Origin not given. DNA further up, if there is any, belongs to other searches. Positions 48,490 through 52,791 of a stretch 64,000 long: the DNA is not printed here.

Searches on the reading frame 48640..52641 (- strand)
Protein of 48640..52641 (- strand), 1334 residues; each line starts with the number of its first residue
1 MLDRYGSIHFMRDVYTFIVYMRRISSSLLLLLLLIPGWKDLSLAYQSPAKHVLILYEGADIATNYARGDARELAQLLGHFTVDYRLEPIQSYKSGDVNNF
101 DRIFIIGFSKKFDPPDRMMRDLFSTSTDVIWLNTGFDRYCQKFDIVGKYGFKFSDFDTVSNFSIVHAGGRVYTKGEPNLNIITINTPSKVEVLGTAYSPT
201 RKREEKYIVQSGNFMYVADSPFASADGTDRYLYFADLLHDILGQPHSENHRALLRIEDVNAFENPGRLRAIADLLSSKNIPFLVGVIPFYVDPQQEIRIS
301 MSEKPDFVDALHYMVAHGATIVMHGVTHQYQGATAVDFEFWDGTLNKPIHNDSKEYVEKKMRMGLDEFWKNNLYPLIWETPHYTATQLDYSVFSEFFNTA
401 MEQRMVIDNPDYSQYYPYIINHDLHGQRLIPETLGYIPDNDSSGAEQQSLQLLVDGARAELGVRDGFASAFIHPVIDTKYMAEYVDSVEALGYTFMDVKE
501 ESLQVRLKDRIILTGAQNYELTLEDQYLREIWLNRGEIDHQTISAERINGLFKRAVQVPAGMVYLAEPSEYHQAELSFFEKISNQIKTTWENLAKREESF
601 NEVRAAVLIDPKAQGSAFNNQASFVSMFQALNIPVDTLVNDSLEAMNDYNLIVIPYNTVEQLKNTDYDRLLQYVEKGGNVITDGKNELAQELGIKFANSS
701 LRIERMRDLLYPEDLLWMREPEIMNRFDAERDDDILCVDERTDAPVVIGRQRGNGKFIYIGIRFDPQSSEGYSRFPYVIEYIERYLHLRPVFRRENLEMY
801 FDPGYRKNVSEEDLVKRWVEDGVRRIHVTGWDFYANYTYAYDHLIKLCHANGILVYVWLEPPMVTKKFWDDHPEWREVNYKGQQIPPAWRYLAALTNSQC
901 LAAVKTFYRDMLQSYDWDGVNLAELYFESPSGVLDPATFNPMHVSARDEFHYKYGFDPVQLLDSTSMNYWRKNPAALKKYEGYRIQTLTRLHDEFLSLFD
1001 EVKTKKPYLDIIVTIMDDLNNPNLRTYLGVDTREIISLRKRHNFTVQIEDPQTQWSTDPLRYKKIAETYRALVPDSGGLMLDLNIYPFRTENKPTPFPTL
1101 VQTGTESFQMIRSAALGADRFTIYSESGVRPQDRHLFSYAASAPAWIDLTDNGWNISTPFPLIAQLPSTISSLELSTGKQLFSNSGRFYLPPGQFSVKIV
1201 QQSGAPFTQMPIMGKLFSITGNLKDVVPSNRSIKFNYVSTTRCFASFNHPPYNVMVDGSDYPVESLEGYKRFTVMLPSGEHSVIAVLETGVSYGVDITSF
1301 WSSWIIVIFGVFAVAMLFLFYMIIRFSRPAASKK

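Call 57: search_protein_families(library=pfam, proteins=[window:48640-52641:-], max_evalue=0.00001)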
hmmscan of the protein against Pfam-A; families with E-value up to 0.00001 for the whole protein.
window:48640-52641:- (1334 aa): 2 families
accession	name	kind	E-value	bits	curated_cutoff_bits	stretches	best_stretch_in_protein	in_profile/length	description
PF10096.14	DUF2334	-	5.3e-51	173.5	26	1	251-486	1-201/203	Uncharacterized protein conserved in bacteria (DUF2334)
PF08532.16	Glyco_hydro_42M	-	1.7e-07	31.4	25.8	0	617-682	28-89/207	Beta-galactosidase trimerisation domain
